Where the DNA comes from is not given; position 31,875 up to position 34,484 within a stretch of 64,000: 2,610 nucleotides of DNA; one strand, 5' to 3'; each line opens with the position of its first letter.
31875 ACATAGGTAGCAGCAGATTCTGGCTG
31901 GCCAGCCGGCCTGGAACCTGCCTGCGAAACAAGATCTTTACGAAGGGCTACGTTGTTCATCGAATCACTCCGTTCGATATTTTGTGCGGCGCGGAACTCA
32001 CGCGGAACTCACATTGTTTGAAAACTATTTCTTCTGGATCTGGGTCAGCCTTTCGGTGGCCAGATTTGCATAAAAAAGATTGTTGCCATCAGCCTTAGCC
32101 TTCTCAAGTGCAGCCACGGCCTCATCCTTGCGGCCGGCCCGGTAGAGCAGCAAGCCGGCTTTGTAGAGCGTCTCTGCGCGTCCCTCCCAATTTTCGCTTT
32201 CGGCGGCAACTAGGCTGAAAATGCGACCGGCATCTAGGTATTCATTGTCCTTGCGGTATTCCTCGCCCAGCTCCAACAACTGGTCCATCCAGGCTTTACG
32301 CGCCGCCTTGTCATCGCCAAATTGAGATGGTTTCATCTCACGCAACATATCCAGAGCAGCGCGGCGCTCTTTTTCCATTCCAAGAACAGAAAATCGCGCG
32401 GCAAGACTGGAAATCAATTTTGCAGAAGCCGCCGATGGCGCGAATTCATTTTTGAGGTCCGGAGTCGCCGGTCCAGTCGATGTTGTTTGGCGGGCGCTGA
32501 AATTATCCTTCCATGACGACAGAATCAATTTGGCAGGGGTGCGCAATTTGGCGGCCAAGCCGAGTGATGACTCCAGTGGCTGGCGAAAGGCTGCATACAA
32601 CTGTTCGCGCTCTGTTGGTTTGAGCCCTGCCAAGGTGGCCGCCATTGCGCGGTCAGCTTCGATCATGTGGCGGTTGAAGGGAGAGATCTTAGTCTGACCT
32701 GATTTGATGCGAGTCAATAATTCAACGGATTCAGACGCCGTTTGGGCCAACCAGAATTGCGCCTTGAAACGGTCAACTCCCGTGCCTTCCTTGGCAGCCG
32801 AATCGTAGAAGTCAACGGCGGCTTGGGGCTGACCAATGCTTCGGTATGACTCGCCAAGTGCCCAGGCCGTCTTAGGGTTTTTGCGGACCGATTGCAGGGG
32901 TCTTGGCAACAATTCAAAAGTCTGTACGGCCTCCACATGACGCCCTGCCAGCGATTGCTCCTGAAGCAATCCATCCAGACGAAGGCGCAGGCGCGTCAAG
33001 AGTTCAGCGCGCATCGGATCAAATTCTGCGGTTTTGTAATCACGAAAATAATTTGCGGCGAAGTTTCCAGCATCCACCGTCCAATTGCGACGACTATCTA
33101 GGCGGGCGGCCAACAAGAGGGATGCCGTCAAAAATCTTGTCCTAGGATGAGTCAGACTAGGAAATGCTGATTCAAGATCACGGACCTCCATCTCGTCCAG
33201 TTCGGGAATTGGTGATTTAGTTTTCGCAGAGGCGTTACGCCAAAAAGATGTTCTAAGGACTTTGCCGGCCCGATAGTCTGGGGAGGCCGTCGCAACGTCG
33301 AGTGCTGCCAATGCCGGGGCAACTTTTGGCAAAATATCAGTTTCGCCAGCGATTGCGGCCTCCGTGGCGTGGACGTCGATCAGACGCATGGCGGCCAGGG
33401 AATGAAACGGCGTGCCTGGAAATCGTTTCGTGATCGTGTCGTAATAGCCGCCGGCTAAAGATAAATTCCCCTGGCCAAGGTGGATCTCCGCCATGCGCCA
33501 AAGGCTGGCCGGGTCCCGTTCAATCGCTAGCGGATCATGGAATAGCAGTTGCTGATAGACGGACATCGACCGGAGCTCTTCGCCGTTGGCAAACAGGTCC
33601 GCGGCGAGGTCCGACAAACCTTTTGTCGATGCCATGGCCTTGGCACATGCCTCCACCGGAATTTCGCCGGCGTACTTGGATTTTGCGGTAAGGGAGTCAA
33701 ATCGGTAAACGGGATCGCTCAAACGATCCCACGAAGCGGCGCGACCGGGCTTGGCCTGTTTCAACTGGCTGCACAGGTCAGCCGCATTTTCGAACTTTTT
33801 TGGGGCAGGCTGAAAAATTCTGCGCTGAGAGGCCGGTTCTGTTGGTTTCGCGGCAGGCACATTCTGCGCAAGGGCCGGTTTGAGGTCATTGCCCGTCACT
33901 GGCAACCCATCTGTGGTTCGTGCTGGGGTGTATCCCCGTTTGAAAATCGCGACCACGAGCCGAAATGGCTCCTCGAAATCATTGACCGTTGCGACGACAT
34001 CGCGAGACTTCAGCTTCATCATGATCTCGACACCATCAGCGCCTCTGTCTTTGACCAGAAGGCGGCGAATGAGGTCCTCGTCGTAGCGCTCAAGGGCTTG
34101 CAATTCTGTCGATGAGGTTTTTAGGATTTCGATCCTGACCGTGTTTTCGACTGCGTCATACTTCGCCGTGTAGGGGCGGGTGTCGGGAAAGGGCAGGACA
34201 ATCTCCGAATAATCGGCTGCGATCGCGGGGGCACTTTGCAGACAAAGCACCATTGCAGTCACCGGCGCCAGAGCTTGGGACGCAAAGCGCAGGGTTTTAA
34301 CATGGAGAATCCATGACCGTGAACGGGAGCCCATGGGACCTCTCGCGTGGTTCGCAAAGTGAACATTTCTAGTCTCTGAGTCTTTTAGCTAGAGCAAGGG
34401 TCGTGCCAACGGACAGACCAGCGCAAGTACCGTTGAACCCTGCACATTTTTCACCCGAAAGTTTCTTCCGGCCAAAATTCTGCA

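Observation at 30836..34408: A perfect sigma54 promoter drives a 769-aa secreted TPR protein placed at the head of the flagellar rod/export operon, followed by a sensor-less sigma54 activator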

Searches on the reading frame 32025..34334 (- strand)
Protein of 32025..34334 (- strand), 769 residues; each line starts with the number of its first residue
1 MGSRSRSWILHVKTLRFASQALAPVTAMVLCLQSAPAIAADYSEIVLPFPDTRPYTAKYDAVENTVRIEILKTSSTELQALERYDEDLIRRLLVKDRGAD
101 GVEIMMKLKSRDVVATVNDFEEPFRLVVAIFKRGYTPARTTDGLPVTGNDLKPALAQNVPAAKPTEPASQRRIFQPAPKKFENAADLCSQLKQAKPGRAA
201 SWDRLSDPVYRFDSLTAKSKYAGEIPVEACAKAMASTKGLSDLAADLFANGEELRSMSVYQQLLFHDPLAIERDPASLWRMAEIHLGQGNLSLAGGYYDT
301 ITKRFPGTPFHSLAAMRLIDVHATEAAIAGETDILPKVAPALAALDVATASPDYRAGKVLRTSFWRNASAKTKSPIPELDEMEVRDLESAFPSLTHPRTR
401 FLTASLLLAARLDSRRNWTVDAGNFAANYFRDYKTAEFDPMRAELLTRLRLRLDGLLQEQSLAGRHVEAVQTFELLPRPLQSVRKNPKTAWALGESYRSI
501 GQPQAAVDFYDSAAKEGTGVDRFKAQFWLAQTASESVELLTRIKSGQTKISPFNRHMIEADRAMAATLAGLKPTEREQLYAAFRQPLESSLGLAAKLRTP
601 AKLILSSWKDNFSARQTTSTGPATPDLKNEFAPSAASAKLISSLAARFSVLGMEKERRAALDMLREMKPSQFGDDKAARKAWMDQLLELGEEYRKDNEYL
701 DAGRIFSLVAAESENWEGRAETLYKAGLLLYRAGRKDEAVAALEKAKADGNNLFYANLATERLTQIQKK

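Call 5: search_protein_families(library=pfam, proteins=[window:32025-34334:-], max_evalue=0.01)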
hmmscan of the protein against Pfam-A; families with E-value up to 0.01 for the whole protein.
window:32025-34334:- (769 aa): 10 families
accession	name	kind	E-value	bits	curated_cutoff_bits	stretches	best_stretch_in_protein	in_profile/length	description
PF13174.12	TPR_6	-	5.9e-10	39.6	26.3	0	721-746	1-26/33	Tetratricopeptide repeat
PF07719.23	TPR_2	-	3.5e-08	33.4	27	0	720-746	1-27/34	Tetratricopeptide repeat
PF13424.12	TPR_12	-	4.5e-07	30.4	30.1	1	709-746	29-71/77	Tetratricopeptide repeat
PF13428.12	TPR_14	-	6.3e-06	26.8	23.5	0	721-752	2-34/44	Tetratricopeptide repeat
PF13181.12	TPR_8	-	3.1e-05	24.2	25.7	0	720-746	1-27/34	Tetratricopeptide repeat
PF13432.12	TPR_16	-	3.6e-05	24.5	32.7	0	688-749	2-61/65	Tetratricopeptide repeat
PF14559.12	TPR_19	-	0.00084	20.1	25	0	698-752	6-57/68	Tetratricopeptide repeat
PF12895.13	ANAPC3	-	0.0009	19.9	27.2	0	720-768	23-71/82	Anaphase-promoting complex, cyclosome, subunit 3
PF00515.34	TPR_1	-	0.0041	17.3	27.8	0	720-746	1-27/34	Tetratricopeptide repeat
PF13176.12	TPR_7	-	0.0049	17.3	27.9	0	492-514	4-28/36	Tetratricopeptide repeat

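Call 6: search_protein_families(library=ncbifam, proteins=[window:32025-34334:-], max_evalue=0.01)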
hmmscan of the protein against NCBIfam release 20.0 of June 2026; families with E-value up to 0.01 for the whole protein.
window:32025-34334:- (769 aa): 4 families
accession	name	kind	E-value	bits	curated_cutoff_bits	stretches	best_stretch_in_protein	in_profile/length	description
TIGR02795.1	tol_pal_ybgF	equivalog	2.4e-08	34.6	90.1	0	689-745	45-101/119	tol-pal system protein YbgF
NF040959.1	MamA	equivalog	0.00044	19.7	200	0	463-525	50-107/204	magnetosome protein MamA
TIGR03302.1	OM_YfiO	subfamily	0.0005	19.6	81.4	0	272-322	30-80/239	outer membrane protein assembly factor BamD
TIGR02521.1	type_IV_pilW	equivalog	0.008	15.8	154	0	698-748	114-163/234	type IV pilus biogenesis/stability protein PilW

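Call 8: find_homologous_proteins(query=window:32025-34334:-)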
Query window:32025-34334:- (769 aa): 17 proteins with E <= 0.001 among 8000 candidates.
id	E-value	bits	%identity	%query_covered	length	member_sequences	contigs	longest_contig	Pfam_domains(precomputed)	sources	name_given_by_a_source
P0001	0.0e+0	1663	98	100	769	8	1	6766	PF13424.13,PF13428.13,PF07719.24,PF13174.13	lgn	-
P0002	0.0e+0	1224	72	98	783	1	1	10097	PF13424.13,PF07719.24,PF13174.13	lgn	-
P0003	0.0e+0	1221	72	99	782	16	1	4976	PF13428.13,PF07719.24,PF13174.13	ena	-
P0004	0.0e+0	1220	74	97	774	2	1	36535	PF13424.13,PF13428.13,PF13181.13,PF07719.24,PF13174.13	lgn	-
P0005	0.0e+0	1210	72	96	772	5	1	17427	PF13424.13,PF13428.13,PF07719.24,PF13174.13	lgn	-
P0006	0.0e+0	1206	72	97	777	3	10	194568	PF13424.13,PF13428.13,PF07719.24,PF13174.13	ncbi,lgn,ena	-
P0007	0.0e+0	1201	71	97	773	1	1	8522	PF13424.13,PF13428.13,PF07719.24,PF13174.13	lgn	-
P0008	0.0e+0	1183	70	98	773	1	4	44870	PF13428.13,PF07719.24,PF13174.13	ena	-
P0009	0.0e+0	1173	70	97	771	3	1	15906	PF13174.13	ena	-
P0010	0.0e+0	1049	66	96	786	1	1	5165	PF13424.13,PF07719.24,PF13174.13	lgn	-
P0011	0.0e+0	1028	64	95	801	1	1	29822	PF13424.13,PF07719.24,PF13174.13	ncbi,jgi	ncbi:MAG: hypothetical protein RIQ81_1945 [Pseudomonadota bacterium]|jgi:tetratricopeptide (TPR) rep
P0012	0.0e+0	1027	62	100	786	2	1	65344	PF13424.13,PF07719.24,PF13174.13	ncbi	-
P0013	9.6e-270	915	57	95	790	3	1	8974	PF14559.13,PF13424.13,PF07719.24,PF13174.13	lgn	-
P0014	1.9e-261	888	56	96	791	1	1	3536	PF07719.24,PF13174.13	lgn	-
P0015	9.5e-142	492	35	97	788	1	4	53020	PF13432.13,PF13174.13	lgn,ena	-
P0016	1.2e-133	466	36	95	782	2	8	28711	PF13174.13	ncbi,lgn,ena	-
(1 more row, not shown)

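Call 13: find_related_loci(query=A1, collection=genome_contigs, flank=10000)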
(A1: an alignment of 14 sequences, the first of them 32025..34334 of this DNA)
Query A1 (769 aa) in genome_contigs; peptide patterns used: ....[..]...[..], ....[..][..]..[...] (x = any residue, [..] = any of these).
97 stretches matched a pattern; 54 encode a relative of the query (tblastn E <= 1e-3); 54 distinct loci.
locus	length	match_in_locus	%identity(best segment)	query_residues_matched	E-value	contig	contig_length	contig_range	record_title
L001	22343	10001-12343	72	5-769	0e+0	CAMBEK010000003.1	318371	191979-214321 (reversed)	MAG: Pseudobacteriovorax antillogorgiicola isolate MsH-30jul19-155 genome assembly, contig: MsH-30jul19-C15, whole genom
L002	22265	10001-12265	72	27-769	0e+0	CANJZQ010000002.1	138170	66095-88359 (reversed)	MAG: Oligoflexales bacterium isolate RH-26jul17-204 genome assembly, contig: RH-26jul17-C218, whole genome shotgun seque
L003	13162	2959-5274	69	14-769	0e+0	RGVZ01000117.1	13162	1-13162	MAG: bacterium isolate WB9_2_064 contig_100_116, whole genome shotgun sequence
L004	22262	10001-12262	74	25-769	0e+0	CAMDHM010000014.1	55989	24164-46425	MAG: Pseudobacteriovorax antillogorgiicola isolate MsH-01oct19-222 genome assembly, contig: MsH-01oct19-C797, whole geno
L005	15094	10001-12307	64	36-769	0e+0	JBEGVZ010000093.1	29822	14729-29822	MAG: Pseudomonadota bacterium isolate riogrande_2019_sw_WHONDRS-S19S_0066_B_bin.54 scaffold_1240363, whole genome shotgu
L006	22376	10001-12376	38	15-767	7e-161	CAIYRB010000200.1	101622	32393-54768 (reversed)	MAG: uncultured proteobacterium isolate Umea_bin-10125 genome assembly, contig: bin-10125:200/212, whole genome shotgun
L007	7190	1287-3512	40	42-767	6e-161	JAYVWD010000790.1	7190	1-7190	MAG: Pseudomonadota bacterium isolate GL82_DN_concoct_127 GL82_DN_concoct_127_789, whole genome shotgun sequence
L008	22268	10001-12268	39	42-767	2e-158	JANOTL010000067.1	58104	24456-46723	MAG: Pseudomonadota bacterium isolate VAR_39_metabat_297 VAR_39_k141_4103359, whole genome shotgun sequence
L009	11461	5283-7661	34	14-767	3e-145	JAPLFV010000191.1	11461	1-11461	MAG: Proteobacteria bacterium isolate LacPavin_0818_WC50_MAG_42_9 LacPavin_0818_WC50_scaffold_650141, whole genome shotg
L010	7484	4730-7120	35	25-767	1e-144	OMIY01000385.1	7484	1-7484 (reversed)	bacterium isolate AM_0764 genome assembly, contig: AM_0764_385, whole genome shotgun sequence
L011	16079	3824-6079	36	40-769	1e-141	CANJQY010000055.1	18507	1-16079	MAG: Oligoflexales bacterium isolate RH-23may17-54 genome assembly, contig: RH-23may17-C22203, whole genome shotgun sequ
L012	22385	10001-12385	35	15-767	2e-140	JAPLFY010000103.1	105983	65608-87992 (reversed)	MAG: Proteobacteria bacterium isolate LacPavin_0920_SED3_MAG_51_70 LacPavin_0920_SED3_scaffold_205316, whole genome shot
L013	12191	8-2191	36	73-768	1e-139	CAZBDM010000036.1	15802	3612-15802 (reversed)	MAG TPA_asm: uncultured Oligoflexales bacterium isolate SRP141376_co5_374 genome assembly, contig: NODE_9063_length_1580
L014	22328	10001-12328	34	25-769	1e-138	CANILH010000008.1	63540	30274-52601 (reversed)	MAG: Oligoflexales bacterium isolate RH-14apr17-458 genome assembly, contig: RH-14apr17-C1008, whole genome shotgun sequ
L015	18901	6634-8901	34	36-769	4e-138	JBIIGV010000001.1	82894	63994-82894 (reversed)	MAG: Oligoflexales bacterium isolate ME2001-07-16D8pf_3300042503_group1_bin8 Rohwer_bin1140_scaffold_62_c1, whole genome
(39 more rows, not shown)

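Call 20: search_solved_structures(query=A1, max_evalue=10, show_alignments=2)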
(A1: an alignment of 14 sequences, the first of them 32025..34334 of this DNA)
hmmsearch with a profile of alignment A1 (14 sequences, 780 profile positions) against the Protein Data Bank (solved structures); distinct sequences matched with E-value up to 10: 15.
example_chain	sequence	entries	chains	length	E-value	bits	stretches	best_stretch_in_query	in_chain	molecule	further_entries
8woj_A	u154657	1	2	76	0.17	13.4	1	483-536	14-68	RxLR121 effector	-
7obi_A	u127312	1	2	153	0.22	13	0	502-524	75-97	CTPR-rv4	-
7qf8_A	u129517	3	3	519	0.38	12.2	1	72-96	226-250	GMC oxidoreductase family protein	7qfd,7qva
3sdi_E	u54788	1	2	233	0.49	11.8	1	545-597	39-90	Proteasome component PRE5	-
1g0u_E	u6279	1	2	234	0.5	11.8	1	545-597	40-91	PROTEASOME COMPONENT PRE5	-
6fvt_f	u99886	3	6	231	0.5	11.8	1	545-597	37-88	Proteasome subunit alpha type-6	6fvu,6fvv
6ef2_F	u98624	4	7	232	0.51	11.8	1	545-597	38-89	Proteasome subunit alpha type-6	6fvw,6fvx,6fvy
1g65_E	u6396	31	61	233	0.51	11.8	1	545-597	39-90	Proteasome component PRE5 | 20S PROTEASOME | PRE5 isoform 1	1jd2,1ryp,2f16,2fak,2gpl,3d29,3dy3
10mt_F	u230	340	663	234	0.51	11.8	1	545-597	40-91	Proteasome subunit alpha type-6 | PROTEASOME COMPONENT PRE5 | BJ4_G0043800.mRNA.1.CDS.1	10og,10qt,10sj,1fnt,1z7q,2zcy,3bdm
4g4s_F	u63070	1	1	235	0.52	11.8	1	545-597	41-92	Proteasome component PRE5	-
9gzg_A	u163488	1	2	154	1.9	9.9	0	500-524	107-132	Engineered CTPR protein with glutamic acids for conductivity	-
5csc_B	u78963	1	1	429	1.9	9.9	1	322-405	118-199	CITRATE SYNTHASE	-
1csc_A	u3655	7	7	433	1.9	9.9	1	322-405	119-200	CITRATE SYNTHASE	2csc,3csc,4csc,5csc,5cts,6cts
5hrz_A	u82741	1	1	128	5.6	8.3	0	731-763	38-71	TPR domain protein 1na0C3_3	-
6vl6_A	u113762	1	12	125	7.2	8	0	731-763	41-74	T33_dn2A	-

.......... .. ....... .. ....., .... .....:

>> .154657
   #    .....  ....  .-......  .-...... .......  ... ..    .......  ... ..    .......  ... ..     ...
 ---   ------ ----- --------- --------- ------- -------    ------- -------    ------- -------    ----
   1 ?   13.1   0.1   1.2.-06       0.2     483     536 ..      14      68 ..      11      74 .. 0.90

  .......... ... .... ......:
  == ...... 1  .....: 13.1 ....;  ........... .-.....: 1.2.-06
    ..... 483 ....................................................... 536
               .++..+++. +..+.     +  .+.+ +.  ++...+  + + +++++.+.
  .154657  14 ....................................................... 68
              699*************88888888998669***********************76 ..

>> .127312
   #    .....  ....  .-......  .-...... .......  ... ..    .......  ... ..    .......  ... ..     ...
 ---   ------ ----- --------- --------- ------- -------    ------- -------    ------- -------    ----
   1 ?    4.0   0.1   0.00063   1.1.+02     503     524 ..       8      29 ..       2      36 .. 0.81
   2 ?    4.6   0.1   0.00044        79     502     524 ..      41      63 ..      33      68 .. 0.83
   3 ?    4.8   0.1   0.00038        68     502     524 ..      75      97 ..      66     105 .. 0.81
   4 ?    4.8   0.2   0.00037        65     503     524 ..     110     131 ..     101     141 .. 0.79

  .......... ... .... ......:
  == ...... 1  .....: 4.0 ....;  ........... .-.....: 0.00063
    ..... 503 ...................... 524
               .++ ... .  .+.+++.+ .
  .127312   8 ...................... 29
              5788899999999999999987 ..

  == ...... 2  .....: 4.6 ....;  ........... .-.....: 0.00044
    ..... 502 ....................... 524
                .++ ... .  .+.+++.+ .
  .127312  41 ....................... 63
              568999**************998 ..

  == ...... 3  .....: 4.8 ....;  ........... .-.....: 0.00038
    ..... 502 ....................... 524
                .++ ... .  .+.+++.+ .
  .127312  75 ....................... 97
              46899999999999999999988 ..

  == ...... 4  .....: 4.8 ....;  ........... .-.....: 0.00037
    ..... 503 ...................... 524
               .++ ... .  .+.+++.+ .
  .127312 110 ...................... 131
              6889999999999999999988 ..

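Call 21: find_homologous_proteins(query=A1, max_evalue=0.00001)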
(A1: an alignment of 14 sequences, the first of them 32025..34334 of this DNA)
Query A1 (14 sequences) (769 aa, profile of the alignment): 17 proteins with E <= 0.00001 among 8000 candidates.
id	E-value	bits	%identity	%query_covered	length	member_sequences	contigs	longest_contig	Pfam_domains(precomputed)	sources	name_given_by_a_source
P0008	0.0e+0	1321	70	98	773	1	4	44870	PF13428.13,PF07719.24,PF13174.13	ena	-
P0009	0.0e+0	1312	70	97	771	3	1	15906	PF13174.13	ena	-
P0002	0.0e+0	1299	72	98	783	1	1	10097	PF13424.13,PF07719.24,PF13174.13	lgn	-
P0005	0.0e+0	1293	72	96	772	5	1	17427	PF13424.13,PF13428.13,PF07719.24,PF13174.13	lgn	-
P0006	0.0e+0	1290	72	97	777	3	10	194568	PF13424.13,PF13428.13,PF07719.24,PF13174.13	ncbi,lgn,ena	-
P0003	0.0e+0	1278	72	99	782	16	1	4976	PF13428.13,PF07719.24,PF13174.13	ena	-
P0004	0.0e+0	1270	74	97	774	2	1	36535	PF13424.13,PF13428.13,PF13181.13,PF07719.24,PF13174.13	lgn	-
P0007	0.0e+0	1269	71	97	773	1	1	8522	PF13424.13,PF13428.13,PF07719.24,PF13174.13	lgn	-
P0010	0.0e+0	1268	66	96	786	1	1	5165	PF13424.13,PF07719.24,PF13174.13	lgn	-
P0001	0.0e+0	1267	98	100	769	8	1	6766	PF13424.13,PF13428.13,PF07719.24,PF13174.13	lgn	-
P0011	0.0e+0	1255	64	95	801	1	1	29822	PF13424.13,PF07719.24,PF13174.13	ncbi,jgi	ncbi:MAG: hypothetical protein RIQ81_1945 [Pseudomonadota bacterium]|jgi:tetratricopeptide (TPR) rep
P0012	0.0e+0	1240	62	100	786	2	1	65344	PF13424.13,PF07719.24,PF13174.13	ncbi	-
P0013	0.0e+0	1216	57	95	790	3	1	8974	PF14559.13,PF13424.13,PF07719.24,PF13174.13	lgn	-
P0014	0.0e+0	1202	56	96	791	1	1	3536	PF07719.24,PF13174.13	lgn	-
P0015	0.0e+0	1098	35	97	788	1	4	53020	PF13432.13,PF13174.13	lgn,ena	-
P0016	0.0e+0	1071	36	95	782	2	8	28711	PF13174.13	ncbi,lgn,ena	-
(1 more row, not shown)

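Call 39: predict_structure(alignment_id=A1)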
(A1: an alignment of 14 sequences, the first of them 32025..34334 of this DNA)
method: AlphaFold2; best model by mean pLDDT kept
length: 769 residues; sequences in the alignment: 14
mean_pLDDT: 82.2   pTM: 0.63
mean pLDDT of the five models: 82.2, 80.6, 79.2, 78.1, 76.4
residues with pLDDT >= 90: 376; 70-90: 277; 50-70: 30; < 50: 86
segments of 3 or more residues with pLDDT < 50: 1-24, 26-39, 138-175, 618-627
pLDDT, mean of each block of 10 residues (from residue 1): 35 40 47 37 79 85 88 82 80 85 90 79 76 57 33 24 29 52 87 86 87 81 86 90 92 91 85 91 93 94 91 93 89 82 83 92 82 80 93 92 94 90 94 74 91 95 96 94 94 96 94 94 96 94 92 95 95 89 90 88 91 61 46 84 92 91 88 86 90 91 92 82 93 92 89 89 86
secondary structure, 60 per line:
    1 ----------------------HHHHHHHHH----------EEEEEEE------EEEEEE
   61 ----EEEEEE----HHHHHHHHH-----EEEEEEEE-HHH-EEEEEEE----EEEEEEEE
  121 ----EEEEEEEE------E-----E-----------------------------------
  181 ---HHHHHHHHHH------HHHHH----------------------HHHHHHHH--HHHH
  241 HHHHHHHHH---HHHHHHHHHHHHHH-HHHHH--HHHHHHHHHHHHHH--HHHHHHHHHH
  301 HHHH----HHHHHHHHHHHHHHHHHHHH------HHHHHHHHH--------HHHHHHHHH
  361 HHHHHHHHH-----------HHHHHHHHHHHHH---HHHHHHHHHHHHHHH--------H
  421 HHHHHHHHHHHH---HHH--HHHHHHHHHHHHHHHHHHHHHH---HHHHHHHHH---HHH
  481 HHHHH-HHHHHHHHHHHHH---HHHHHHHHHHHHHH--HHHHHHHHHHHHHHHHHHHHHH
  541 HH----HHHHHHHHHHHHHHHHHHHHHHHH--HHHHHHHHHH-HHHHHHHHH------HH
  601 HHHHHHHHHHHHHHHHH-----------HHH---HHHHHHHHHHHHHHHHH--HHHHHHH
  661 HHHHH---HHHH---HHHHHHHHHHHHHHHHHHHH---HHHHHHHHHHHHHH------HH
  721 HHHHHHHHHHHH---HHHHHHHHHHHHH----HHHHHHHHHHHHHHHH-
elements in order (helices of 4 or more, strands of 3 or more residues): H23-31 E42-48 E55-60 E65-70 H75-83 E89-96 E102-108 E113-120 E125-132 H184-193 H200-204 H227-234 H237-249 H253-266 H268-272 H275-288 H291-304 H309-328 H335-343 H352-369 H381-393 H397-411 H420-432 H441-462 H466-474 H478-485 H487-499 H503-516 H519-542 H547-570 H573-582 H584-592 H599-617 H635-651 H654-665 H669-672 H676-695 H699-712 H719-732 H736-748 H753-768
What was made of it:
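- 32025..34334 (-): Gene for a 769-aa periplasmic PflA/MotK-like protein: signal peptide (residues 1-39), AMIN-fold beta-sandwich (42-132; nt 33939-34211), disordered linker (138-175), alpha-solenoid of about 15 helical hairpins (184-768; nt 32031-33785). AlphaFold model, pLDDT 82 (call 39).
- TPR protein: the model has pLDDT 82 (call 39).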

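Call 41: fold_search(model_id=the predicted structure, library=pdb)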
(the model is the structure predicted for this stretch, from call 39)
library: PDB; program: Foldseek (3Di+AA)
matches with E <= 10: 1502; with E <= 0.001: 111
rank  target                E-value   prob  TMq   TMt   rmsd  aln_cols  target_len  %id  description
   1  9hmf_K                2.4e-08  1.00  0.21  0.21  31.2       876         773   10  Periplasmic scaffold of the Campylobacter jejuni flagellar motor (alpha carbon trace) (released 2024-12-25)
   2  8bbe_D                8.7e-07  1.00  0.16  0.18  22.7       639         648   13  Structure of the IFT-A complex; IFT-A2 module (released 2022-12-21)
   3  8f5p_D                9.4e-07  1.00  0.14  0.16  24.9       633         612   14  Structure of Leishmania tarentolae IFT-A (state 2) (released 2022-12-21)
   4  8fgw_D                3.0e-06  1.00  0.16  0.11  23.2       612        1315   13  Human IFT-A complex structures provide molecular insights into ciliary transport (released 2023-02-22)
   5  9hvq_Q                9.3e-06  1.00  0.20  0.18  16.7       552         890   13  Structure of the transcribing Pol II-DSIF-PAF-SPT6-RECQL5 complex (released 2025-07-16)
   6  1w3b_A                1.1e-05  1.00  0.16  0.28  20.2       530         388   14  The superhelical TPR domain of O-linked GlcNAc transferase reveals structural similarities to importin alpha. (released 2004-09-09)
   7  8ro2_J                1.5e-05  1.00  0.14  0.17  20.9       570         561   12  Integrative Structure of the human intron lariat Spliceosome (ILS'') (released 2024-09-18)
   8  4buj_F                1.5e-05  1.00  0.17  0.12  22.1       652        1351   12  Crystal structure of the S. cerevisiae Ski2-3-8 complex (released 2013-08-28)
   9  8c6j_S                2.4e-05  1.00  0.12  0.14  21.8       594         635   13  Human spliceosomal PM5 C* complex (released 2023-07-12)
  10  7yeh_A                2.9e-05  1.00  0.15  0.13  17.9       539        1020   14  Cryo-EM structure of human OGT-OGA complex (released 2023-07-12)
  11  8ffz_C                2.9e-05  1.00  0.16  0.15  18.6       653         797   13  TFIIIA-TFIIIC-Brf1-TBP complex bound to 5S rRNA gene (released 2023-06-21)
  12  8tar_U                3.4e-05  1.00  0.14  0.19  24.7       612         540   11  APC/C-CDH1-UBE2C-Ubiquitin-CyclinB-NTD (released 2023-09-27)
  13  9fmd_J                3.5e-05  1.00  0.15  0.17  21.1       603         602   11  Integrative model of the human post-catalytic spliceosome (P-complex) (released 2024-07-10)
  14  3fp4_A                3.7e-05  1.00  0.13  0.19  37.8       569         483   12  Crystal structure of Tom71 complexed with Ssa1 C-terminal fragment (released 2009-07-28)
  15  7ntf_A                4.1e-05  1.00  0.15  0.13  21.8       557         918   13  Cryo-EM structure of unliganded O-GlcNAc transferase (released 2021-11-17)
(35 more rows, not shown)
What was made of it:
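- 32025..34334 (-): Best PDB fold match is 9hmf_K, C. jejuni PflA (call 41).
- The top PDB fold hit is C. jejuni PflA in the in-situ motor scaffold (9hmf_K, E 2.4e-8, aligned over the full length; call 41). The TM-score is low, and generic TPR proteins score nearly as well (call 41).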
